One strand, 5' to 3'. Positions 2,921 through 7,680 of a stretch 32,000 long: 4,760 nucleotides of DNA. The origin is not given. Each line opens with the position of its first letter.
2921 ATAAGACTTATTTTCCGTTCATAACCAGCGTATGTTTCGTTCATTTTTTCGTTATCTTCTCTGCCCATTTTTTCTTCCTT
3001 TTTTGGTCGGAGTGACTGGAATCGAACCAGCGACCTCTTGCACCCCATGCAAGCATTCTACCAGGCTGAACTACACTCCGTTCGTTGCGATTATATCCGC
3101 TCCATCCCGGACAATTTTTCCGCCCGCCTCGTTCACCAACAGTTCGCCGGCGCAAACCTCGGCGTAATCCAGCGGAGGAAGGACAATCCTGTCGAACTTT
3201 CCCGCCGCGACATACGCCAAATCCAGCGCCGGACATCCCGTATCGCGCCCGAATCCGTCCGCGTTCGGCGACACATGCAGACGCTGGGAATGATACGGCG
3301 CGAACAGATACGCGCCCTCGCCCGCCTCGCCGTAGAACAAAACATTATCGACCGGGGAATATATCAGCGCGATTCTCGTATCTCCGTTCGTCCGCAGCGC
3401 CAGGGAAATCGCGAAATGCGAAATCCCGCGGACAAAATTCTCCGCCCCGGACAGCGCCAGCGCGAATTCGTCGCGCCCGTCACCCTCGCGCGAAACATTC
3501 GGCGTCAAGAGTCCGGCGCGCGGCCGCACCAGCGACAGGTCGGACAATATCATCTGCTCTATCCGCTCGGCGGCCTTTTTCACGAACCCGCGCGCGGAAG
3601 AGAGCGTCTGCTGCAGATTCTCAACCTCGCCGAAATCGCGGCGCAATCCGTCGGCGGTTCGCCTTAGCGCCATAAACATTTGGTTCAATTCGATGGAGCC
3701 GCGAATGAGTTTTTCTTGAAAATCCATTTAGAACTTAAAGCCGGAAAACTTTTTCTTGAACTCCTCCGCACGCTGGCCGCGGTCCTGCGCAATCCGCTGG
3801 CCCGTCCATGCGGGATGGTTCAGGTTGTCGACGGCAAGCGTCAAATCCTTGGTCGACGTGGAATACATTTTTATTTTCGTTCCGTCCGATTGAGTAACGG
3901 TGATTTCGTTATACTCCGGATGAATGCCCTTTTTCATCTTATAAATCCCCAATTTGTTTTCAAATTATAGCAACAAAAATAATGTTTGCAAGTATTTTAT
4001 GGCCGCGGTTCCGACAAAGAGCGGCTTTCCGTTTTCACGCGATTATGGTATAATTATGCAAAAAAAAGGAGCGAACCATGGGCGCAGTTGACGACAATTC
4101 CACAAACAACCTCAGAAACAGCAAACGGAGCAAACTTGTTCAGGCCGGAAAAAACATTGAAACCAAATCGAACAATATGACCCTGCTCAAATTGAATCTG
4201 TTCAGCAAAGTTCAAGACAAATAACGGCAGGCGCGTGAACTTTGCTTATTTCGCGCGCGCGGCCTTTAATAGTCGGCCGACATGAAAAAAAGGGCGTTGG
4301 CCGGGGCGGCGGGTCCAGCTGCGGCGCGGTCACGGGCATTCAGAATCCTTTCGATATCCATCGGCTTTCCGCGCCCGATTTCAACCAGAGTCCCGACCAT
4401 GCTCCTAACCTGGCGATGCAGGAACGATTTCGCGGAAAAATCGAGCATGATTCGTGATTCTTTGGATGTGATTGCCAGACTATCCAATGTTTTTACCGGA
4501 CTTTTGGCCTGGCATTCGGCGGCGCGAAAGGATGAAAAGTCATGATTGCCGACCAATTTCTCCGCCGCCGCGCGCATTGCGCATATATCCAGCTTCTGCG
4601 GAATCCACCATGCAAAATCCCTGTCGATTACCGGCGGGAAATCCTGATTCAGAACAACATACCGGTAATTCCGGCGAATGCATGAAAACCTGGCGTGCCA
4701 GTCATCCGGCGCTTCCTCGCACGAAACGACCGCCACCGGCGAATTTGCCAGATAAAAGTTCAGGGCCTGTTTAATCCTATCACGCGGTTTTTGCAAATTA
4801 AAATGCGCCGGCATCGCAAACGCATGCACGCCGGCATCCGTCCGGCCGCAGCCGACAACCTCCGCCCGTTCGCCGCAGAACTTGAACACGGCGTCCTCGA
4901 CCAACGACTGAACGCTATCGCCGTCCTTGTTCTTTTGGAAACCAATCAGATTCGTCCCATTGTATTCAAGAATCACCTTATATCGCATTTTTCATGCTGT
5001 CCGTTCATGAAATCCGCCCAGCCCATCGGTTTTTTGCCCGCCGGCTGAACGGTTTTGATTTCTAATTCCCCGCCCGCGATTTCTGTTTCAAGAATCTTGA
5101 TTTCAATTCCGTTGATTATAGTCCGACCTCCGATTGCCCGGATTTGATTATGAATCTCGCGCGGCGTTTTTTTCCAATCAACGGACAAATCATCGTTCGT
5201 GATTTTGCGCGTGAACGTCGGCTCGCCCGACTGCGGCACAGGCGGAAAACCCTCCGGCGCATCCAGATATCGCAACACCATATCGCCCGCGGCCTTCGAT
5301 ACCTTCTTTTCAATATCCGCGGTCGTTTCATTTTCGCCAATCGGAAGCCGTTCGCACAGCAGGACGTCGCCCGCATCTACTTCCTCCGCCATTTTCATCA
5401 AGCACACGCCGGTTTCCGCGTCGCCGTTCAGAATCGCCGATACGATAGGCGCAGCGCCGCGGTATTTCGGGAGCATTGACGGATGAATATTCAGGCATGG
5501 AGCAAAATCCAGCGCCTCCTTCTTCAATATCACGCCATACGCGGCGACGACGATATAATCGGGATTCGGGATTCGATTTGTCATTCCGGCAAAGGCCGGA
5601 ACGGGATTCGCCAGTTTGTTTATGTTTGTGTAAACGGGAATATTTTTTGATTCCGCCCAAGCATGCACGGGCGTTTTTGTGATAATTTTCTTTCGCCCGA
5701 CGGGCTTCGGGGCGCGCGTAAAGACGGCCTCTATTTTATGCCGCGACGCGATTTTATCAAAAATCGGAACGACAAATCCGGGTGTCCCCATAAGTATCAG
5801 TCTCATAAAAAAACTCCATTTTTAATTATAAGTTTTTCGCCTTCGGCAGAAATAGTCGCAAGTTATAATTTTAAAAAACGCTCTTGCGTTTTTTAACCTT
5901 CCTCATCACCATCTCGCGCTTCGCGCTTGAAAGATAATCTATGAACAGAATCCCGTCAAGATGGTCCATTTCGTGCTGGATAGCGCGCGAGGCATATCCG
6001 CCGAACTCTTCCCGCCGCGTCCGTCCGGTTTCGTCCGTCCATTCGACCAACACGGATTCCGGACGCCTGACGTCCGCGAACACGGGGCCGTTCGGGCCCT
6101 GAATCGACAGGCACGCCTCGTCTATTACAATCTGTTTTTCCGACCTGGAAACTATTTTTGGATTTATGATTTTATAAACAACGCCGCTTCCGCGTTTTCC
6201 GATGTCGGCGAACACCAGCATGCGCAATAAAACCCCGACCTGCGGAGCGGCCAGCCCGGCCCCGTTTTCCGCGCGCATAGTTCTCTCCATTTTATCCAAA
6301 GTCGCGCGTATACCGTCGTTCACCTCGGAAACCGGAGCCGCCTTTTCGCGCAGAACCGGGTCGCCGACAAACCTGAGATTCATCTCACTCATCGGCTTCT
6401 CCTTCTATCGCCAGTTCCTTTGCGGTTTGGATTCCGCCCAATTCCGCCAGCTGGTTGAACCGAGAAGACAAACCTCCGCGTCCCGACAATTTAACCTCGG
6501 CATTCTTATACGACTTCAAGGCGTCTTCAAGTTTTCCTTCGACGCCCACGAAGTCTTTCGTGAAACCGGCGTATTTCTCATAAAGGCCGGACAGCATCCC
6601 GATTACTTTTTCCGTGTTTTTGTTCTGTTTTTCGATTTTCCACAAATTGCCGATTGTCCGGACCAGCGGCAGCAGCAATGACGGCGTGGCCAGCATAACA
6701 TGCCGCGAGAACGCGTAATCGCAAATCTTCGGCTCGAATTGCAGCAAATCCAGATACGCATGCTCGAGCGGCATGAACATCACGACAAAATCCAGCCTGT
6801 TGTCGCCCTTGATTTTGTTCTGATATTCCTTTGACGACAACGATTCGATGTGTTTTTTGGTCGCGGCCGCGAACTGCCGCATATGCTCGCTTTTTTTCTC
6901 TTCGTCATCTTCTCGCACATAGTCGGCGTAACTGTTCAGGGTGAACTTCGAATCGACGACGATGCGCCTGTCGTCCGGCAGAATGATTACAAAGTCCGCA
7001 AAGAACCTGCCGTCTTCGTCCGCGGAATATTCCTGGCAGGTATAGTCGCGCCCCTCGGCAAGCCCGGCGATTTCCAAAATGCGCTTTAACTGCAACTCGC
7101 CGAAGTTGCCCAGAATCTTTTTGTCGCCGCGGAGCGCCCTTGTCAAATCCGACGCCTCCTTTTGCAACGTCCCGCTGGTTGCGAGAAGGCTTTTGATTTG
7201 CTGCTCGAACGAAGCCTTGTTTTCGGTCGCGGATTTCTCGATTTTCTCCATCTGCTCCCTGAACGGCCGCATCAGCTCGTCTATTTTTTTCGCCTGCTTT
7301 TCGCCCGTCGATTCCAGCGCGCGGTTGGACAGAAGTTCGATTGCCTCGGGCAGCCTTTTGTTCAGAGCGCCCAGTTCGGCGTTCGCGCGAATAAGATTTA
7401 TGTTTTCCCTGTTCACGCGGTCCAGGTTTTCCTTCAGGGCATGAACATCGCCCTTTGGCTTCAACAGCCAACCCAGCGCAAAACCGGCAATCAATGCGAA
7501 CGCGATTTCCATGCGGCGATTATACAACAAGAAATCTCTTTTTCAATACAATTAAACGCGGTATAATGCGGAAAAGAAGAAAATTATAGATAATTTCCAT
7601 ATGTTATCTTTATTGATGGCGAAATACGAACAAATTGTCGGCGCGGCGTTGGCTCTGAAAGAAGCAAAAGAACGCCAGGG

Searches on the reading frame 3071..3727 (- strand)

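Call 12: search_protein_families(library=pfam, proteins=[window:3071-3727:-], max_evalue=0.01)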
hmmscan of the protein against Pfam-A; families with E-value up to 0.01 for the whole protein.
window:3071-3727:- (218 aa): 1 family
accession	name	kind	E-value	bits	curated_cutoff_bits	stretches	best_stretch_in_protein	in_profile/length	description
PF00459.30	Inositol_P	-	6.3e-19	68.9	27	2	27-155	19-151/271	Inositol monophosphatase family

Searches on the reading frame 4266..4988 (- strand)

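Call 12: search_protein_families(library=pfam, proteins=[window:4266-4988:-], max_evalue=0.01)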
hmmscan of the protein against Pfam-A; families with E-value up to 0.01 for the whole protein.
window:4266-4988:- (240 aa): 1 family
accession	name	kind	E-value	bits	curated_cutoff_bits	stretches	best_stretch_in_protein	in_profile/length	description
PF01416.25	PseudoU_synth_1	-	2.3e-35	121.8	23.3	2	141-240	1-107/108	tRNA pseudouridine synthase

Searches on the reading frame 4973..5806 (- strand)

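Call 11: search_protein_families(library=pfam, proteins=[window:4973-5806:-], max_evalue=0.01)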
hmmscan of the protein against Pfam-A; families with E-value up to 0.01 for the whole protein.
window:4973-5806:- (277 aa): 2 families
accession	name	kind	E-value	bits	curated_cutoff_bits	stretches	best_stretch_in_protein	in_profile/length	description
PF00551.24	Formyl_trans_N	-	1.4e-30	106.8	26.1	1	4-178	4-178/181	Formyl transferase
PF02911.23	Formyl_trans_C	-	8.9e-11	42.3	21.1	2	201-244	1-48/100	Formyl transferase, C-terminal domain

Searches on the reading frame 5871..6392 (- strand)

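Call 12: search_protein_families(library=pfam, proteins=[window:5871-6392:-], max_evalue=0.01)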
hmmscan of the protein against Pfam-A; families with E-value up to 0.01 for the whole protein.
window:5871-6392:- (173 aa): 1 family
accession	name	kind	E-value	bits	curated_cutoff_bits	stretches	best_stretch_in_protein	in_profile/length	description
PF01327.26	Pep_deformylase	-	4.8e-42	143.6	22.8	1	9-159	7-155/156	Polypeptide deformylase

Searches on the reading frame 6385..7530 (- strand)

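Call 11: search_protein_families(library=pfam, proteins=[window:6385-7530:-], max_evalue=0.01)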
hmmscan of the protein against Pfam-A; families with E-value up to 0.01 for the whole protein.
window:6385-7530:- (381 aa): 2 families
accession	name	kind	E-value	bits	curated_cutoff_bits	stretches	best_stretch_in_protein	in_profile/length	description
PF02646.22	RmuC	-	1e-78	264.9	26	1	80-366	7-286/291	RmuC family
PF11803.13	UXS1_N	-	0.00039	21.1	30.1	1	33-103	4-72/75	UDP-glucuronate decarboxylase N-terminal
